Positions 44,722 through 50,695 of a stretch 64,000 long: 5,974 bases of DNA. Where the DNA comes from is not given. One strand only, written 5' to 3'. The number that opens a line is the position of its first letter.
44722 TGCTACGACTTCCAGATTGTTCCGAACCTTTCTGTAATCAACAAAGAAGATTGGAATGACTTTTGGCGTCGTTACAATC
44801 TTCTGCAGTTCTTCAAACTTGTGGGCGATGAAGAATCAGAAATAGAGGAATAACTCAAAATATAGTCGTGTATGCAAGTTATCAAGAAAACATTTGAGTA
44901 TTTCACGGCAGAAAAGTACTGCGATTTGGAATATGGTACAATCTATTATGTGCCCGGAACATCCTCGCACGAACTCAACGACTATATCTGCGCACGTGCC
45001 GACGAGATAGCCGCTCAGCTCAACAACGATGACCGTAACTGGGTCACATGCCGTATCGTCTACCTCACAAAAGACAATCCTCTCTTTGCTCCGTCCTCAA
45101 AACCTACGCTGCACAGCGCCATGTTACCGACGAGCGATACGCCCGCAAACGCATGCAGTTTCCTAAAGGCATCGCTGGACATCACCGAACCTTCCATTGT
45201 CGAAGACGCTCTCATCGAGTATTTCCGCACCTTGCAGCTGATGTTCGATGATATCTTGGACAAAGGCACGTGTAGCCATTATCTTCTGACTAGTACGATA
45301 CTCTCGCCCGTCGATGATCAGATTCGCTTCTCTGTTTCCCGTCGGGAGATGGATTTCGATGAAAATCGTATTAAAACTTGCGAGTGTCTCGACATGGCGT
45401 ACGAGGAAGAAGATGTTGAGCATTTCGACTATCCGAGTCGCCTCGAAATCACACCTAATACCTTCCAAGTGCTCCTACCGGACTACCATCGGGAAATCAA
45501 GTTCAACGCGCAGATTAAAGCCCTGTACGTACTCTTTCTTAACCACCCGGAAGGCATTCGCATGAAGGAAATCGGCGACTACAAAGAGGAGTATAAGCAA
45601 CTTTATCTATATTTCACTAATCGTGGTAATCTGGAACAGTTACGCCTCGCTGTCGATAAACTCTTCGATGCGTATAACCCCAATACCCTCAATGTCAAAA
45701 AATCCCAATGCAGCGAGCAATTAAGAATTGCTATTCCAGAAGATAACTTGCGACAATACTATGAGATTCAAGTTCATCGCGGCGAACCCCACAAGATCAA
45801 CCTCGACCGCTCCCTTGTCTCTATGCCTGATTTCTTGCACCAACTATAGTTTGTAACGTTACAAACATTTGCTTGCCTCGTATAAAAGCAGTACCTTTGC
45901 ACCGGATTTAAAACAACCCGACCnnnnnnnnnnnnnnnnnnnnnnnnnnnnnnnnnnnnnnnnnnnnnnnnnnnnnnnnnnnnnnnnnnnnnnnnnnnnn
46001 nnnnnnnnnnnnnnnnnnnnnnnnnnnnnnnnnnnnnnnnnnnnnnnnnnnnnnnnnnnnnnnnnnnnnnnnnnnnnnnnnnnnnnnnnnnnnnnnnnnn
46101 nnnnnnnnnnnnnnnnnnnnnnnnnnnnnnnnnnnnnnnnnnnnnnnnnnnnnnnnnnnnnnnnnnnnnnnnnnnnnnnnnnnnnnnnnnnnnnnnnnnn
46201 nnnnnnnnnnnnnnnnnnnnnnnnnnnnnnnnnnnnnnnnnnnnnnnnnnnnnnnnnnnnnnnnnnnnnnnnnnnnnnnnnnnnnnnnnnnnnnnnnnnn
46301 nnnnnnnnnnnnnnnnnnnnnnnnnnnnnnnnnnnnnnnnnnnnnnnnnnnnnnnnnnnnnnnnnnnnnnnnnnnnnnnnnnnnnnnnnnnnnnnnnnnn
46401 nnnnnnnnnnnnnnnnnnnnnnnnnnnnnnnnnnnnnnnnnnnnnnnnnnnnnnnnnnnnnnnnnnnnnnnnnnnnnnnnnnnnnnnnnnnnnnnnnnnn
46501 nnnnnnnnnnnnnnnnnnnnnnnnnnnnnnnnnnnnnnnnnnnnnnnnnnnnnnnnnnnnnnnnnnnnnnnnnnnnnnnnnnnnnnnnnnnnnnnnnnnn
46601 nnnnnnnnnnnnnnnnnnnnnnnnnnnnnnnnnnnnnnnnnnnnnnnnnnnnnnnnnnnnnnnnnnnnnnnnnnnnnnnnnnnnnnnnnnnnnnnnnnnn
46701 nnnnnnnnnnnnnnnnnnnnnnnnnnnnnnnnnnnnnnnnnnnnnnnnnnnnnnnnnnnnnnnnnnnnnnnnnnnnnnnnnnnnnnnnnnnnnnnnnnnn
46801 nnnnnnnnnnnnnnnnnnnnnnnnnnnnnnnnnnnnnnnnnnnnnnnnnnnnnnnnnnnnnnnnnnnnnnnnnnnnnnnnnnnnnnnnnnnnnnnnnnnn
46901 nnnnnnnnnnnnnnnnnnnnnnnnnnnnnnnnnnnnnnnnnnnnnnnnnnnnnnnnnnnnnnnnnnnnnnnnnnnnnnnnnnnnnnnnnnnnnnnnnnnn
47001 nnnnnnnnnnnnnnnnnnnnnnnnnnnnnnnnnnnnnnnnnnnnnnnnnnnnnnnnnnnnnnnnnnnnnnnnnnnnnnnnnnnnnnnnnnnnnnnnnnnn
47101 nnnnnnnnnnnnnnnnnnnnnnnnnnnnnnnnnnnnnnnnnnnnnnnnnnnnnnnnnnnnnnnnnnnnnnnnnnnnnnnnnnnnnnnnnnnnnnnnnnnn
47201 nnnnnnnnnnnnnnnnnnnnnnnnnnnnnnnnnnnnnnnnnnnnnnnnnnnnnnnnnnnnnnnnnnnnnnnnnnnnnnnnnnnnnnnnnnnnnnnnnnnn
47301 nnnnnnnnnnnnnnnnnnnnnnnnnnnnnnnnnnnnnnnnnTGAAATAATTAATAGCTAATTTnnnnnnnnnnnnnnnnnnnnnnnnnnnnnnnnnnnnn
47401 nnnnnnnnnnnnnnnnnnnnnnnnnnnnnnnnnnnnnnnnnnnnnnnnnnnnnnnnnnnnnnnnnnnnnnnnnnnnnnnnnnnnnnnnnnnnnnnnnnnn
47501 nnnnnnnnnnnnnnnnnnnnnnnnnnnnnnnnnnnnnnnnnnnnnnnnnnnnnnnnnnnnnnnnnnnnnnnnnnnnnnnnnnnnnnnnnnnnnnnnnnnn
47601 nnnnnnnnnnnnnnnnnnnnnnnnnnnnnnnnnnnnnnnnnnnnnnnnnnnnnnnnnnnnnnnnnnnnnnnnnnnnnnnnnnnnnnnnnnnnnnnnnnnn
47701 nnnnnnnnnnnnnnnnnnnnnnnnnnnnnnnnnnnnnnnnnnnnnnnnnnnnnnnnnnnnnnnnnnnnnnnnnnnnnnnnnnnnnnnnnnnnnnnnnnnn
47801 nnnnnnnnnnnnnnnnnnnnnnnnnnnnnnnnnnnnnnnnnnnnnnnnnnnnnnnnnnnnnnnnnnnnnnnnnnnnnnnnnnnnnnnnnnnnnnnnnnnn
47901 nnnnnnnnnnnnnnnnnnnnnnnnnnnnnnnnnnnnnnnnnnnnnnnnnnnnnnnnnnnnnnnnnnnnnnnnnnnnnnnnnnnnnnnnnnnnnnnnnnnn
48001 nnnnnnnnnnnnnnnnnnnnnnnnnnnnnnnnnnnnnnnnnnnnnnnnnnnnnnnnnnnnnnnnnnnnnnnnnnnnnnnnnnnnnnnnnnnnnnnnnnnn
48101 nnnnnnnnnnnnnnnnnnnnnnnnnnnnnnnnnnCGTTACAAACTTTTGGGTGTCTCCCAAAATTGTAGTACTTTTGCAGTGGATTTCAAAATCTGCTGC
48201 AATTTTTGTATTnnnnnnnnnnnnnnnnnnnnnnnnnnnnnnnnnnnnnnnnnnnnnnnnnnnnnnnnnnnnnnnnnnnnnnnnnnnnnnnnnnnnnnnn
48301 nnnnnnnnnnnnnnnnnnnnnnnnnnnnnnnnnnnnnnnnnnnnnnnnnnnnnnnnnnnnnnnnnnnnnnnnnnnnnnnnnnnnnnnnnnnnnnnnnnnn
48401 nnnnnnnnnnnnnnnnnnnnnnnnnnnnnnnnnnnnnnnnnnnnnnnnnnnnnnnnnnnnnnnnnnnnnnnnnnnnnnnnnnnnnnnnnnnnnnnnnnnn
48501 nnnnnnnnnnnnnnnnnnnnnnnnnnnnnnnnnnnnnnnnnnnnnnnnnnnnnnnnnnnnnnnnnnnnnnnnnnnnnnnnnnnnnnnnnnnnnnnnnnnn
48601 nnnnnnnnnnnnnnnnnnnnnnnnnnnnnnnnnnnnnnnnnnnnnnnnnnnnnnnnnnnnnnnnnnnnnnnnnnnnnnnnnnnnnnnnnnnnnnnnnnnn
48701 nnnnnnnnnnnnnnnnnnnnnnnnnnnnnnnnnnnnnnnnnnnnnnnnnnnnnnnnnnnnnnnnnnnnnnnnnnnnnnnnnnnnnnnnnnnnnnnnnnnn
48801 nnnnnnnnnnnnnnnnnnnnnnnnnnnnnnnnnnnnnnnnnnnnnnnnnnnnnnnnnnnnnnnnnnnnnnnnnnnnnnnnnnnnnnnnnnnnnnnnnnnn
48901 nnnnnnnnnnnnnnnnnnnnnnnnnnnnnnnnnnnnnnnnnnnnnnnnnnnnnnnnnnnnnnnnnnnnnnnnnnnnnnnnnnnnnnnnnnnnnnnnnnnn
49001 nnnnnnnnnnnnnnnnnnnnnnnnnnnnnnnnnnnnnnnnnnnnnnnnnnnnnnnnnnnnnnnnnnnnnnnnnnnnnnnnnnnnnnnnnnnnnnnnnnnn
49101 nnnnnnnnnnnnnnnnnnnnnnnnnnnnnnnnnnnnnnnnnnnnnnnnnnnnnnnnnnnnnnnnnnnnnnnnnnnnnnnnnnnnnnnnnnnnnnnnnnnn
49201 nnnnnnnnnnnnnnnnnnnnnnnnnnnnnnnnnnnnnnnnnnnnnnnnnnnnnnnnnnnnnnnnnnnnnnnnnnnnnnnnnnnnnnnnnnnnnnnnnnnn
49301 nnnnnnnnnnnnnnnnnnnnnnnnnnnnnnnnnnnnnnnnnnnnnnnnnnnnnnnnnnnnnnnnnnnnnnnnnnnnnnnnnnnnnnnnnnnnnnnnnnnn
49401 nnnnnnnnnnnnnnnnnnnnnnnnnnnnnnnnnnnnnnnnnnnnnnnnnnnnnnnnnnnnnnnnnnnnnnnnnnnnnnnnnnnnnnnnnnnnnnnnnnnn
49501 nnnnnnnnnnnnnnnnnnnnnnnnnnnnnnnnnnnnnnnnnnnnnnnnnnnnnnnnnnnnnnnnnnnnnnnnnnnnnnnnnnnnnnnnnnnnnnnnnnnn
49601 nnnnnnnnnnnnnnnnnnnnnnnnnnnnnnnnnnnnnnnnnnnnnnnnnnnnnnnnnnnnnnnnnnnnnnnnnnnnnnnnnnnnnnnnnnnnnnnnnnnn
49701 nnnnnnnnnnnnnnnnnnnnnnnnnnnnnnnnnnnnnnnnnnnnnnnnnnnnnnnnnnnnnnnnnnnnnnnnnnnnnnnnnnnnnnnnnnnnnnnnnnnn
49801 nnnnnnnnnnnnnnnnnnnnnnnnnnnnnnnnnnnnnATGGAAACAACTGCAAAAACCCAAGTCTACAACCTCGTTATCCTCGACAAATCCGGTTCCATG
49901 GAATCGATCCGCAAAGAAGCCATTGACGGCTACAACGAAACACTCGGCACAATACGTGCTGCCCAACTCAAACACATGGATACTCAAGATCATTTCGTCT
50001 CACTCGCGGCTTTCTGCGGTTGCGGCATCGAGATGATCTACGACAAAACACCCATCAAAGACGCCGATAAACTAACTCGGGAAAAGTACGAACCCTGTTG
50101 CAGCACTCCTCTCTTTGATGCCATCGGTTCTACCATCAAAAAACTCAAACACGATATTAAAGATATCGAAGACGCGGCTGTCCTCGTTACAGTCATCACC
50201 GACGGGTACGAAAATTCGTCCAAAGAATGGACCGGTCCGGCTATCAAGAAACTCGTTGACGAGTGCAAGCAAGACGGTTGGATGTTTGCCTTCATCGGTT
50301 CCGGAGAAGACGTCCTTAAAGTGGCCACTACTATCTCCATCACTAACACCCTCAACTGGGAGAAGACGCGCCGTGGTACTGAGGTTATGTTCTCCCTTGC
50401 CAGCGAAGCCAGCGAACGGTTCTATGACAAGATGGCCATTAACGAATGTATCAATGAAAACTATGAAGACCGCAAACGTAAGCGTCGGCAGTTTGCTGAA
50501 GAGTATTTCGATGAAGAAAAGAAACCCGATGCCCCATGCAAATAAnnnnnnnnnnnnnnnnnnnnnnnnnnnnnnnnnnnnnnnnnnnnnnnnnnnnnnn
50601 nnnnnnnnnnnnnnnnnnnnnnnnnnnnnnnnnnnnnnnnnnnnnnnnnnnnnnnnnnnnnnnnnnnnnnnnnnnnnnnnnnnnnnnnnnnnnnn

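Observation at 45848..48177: Two identical palindrome-promoter cassettes heading adjacent modules, implying a shared unknown regulator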

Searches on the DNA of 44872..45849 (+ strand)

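Call 51: search_rna_families(sources=[L051, L008, L026, L031], threshold=evalue, max_evalue=0.1)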
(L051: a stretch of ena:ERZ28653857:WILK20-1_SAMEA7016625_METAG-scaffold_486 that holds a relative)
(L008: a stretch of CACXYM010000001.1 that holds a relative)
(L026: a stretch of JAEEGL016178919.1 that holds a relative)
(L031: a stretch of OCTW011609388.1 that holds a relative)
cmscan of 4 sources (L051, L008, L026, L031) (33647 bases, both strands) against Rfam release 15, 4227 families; matches with E-value up to 0.1: 1.
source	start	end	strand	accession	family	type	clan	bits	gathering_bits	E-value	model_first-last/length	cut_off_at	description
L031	7391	7460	-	RF00005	tRNA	Gene; tRNA;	CL00001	40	29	3e-05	1-71/71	no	tRNA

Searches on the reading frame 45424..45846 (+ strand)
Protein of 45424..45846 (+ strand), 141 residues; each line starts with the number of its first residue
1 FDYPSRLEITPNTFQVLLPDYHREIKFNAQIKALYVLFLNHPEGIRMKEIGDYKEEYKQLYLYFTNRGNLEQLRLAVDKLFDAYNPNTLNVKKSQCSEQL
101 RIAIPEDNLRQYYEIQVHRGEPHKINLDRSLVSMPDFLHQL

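Call 53: predict_structure(alignment_id=A3)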
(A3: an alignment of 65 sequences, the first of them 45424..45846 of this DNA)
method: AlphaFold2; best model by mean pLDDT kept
length: 141 residues; sequences in the alignment: 65
mean_pLDDT: 87.6   pTM: 0.84
mean pLDDT of the five models: 87.6, 87.4, 86.6, 86.5, 85.2
residues with pLDDT >= 90: 79; 70-90: 53; 50-70: 8; < 50: 1
segments of 3 or more residues with pLDDT < 50: none
pLDDT, mean of each block of 10 residues (from residue 1): 90 92 93 94 90 88 79 73 75 92 94 91 93 87 42
secondary structure, 60 per line:
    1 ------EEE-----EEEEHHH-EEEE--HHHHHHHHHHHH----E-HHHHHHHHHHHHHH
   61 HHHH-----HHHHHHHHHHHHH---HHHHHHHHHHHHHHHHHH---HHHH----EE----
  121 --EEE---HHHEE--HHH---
elements in order: E7-9 E15-18 E23-26 H29-40 H47-64 H70-82 H86-103 H107-110 E123-125

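Call 57: fold_search(model_id=the predicted structure, library=pdb)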
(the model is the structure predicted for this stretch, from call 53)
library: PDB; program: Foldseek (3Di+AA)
matches with E <= 10: 15; with E <= 0.001: 0
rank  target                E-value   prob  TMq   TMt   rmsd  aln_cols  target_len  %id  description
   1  4b09_A                3.0e-01  0.85  0.51  0.35   4.7       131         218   13  Structure of unphosphorylated BaeR dimer (released 2013-07-10)
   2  7xky_A                2.5e+00  0.02  0.16  0.10  16.3       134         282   12  Crystal structure of Methanocaldococcus jannaschii two-subunit Fumarate hydratase apo-protein complex (released 2023-02-08)
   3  5bu1                  4.3e+00  0.02  0.17  0.11  14.0       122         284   10  Structure of the truncated C-terminal domain of lpg1496 from Legionella pneumophila (released 2015-08-26)
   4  7aoi_BK               5.5e+00  0.02  0.14  0.10  10.8        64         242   17  Trypanosoma brucei mitochondrial ribosome large subunit assembly intermediate (released 2020-12-02)
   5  5wze_D                5.8e+00  0.02  0.18  0.08  10.1        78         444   14  The structure of Pseudomonas aeruginosa aminopeptidase PepP (released 2018-01-17)
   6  2lpj_MODEL_1_A        6.2e+00  0.02  0.17  0.17  10.7        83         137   14  NMR structure of major ampullate spidroin 1 N-terminal domain at pH 7.2 (released 2012-06-27)
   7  3hq2_A                6.2e+00  0.02  0.17  0.06  16.0        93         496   16  BsuCP Crystal Structure (released 2009-06-30)
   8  7uhy_D                7.0e+00  0.01  0.17  0.10  11.1        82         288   11  Human GATOR2 complex (released 2022-07-20)
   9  9oti_N                7.4e+00  0.01  0.17  0.11  11.2        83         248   12  GATOR2 complex bound to arginine sensor CASTOR1 (released 2025-10-01)
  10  9oti_D                7.4e+00  0.01  0.17  0.12  13.3       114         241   13  GATOR2 complex bound to arginine sensor CASTOR1 (released 2025-10-01)
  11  9c57_J                7.9e+00  0.01  0.17  0.08   8.1        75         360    8  Reconstituted P400 Subcomplex of the human TIP60 complex (released 2024-08-21)
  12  6i1l_D                8.4e+00  0.01  0.13  0.03  14.8        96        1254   14  Crystal structure of FnCas12a in complex with a crRNA guide and ssDNA target (released 2019-01-23)
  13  5wze_A                8.9e+00  0.02  0.20  0.08   9.8        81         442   10  The structure of Pseudomonas aeruginosa aminopeptidase PepP (released 2018-01-17)
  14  9dnh_A                8.9e+00  0.02  0.19  0.15  13.5        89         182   16  RamR variant D2.3 complexed with 1-phenyl-dihydroisoquinoline (released 2026-04-08)
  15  5d18                  8.9e+00  0.01  0.16  0.12  14.0       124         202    8  Crystal structure of Mycobacterium tuberculosis Rv0302, form I (released 2015-10-07)

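Call 76: search_solved_structures(query=A4, max_evalue=10, show_alignments=2)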
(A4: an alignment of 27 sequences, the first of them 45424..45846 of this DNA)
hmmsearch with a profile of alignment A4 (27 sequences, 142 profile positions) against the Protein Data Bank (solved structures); distinct sequences matched with E-value up to 10: 2.
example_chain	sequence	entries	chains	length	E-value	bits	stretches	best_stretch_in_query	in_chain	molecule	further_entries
8uu4_w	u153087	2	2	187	0.68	12.7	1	77-111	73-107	Ribosome hibernation promoting factor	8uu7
4rl5_A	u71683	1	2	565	0.8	12.5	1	52-127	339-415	Exocyst complex component EXO70A1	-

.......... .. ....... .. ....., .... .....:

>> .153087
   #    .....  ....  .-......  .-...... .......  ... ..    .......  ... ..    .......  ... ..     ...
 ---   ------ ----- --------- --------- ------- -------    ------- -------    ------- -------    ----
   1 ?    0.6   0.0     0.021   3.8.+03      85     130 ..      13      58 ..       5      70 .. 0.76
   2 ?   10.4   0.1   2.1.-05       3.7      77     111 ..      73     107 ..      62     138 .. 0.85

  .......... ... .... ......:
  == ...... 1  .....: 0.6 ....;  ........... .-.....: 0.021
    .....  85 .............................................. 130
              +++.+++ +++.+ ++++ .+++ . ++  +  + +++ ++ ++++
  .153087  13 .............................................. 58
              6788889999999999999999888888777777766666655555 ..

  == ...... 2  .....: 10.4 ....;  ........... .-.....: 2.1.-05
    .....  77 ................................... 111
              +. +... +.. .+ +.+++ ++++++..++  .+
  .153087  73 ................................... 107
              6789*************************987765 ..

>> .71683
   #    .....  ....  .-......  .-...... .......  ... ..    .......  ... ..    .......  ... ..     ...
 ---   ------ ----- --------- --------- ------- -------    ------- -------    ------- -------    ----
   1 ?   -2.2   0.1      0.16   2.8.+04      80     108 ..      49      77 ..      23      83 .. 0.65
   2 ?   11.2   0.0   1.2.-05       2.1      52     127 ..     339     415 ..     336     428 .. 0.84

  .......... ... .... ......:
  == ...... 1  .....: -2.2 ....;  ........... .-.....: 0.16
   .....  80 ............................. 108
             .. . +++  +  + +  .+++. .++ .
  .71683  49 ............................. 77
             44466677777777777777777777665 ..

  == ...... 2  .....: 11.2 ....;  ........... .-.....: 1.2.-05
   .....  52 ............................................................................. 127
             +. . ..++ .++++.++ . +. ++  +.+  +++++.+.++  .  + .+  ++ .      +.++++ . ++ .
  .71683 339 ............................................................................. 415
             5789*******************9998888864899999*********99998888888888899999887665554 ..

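Call 78: search_protein_families(library=ncbifam, alignment_id=A4, max_evalue=1)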
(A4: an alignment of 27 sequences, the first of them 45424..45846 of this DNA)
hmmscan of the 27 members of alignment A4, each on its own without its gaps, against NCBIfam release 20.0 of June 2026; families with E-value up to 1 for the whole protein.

A. member 1, window:45424-45846:+ (141 aa): 0 families

B. families by the number of members that match (of 27 scanned): 12 families
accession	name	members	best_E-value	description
NF008409.0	PRK11231.1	2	0.028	Fe(3+) dicitrate ABC transporter ATP-binding protein FecE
NF006504.0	PRK08937.3-4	1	0.001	adenylosuccinate lyase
NF033171.1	lipo_LIC11139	1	0.0079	putative lipoprotein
NF011470.1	PRK14887.1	1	0.039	KEOPS complex subunit Pcc1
NF045487.1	ASRP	1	0.039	archaea-specific SMC-related protein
NF049917.1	ISAon1_downstr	1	0.047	ISAon1 family transposase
NF008448.1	PRK11295.1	1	0.077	YajD family HNH nuclease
TIGR03474.1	incFII_RepA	1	0.082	incFII family plasmid replication initiator RepA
TIGR03098.1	ligase_PEP_1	1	0.083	acyl-CoA ligase (AMP-forming), exosortase A system-associated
NF000744.0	PRK00045.1-3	1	0.089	glutamyl-tRNA reductase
NF033870.1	VOMP_auto_Cterm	1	0.11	Vomp family autotransporter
NF033583.1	staphy_B_SbnC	1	0.15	staphyloferrin B biosynthesis protein SbnC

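Call 79: find_related_loci(query=A4, collection=viral_contigs, flank=4000)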
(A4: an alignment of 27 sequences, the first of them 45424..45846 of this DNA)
Query A4 (141 aa) in viral_contigs; peptide patterns used: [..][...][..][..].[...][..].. (x = any residue, [..] = any of these).
31 stretches matched a pattern; 5 encode a relative of the query (tblastn E <= 1e-3); 5 distinct loci.
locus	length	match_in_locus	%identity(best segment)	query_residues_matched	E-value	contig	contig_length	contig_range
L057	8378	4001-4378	37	5-132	1e-20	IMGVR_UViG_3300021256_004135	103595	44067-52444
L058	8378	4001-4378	42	5-132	3e-20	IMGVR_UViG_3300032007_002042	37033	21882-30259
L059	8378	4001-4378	42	5-132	3e-20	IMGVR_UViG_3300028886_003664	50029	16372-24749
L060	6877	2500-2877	38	5-132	7e-19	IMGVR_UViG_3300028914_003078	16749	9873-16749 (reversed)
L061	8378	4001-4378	37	5-132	1e-20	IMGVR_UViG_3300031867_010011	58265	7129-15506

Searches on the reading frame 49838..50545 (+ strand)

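Call 7: search_protein_families(library=pfam, proteins=[window:49838-50545:+], max_evalue=0.01)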
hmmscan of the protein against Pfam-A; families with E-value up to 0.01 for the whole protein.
window:49838-50545:+ (235 aa): 0 families

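Call 8: search_protein_families(library=ncbifam, proteins=[window:49838-50545:+], max_evalue=0.01)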
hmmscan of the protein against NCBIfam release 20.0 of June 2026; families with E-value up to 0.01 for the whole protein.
window:49838-50545:+ (235 aa): 1 family
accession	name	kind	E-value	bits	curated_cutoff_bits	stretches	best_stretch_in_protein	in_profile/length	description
TIGR02442.1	Cob-chelat-sub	hypoth_equivalog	0.0077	14.7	779.45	1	11-141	475-601/641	putative cobaltochelatase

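Call 21: search_protein_families(library=padloc, proteins=[window:49838-50545:+], max_evalue=0.01)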
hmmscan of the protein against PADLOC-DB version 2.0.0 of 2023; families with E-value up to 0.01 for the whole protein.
window:49838-50545:+ (235 aa): 0 families
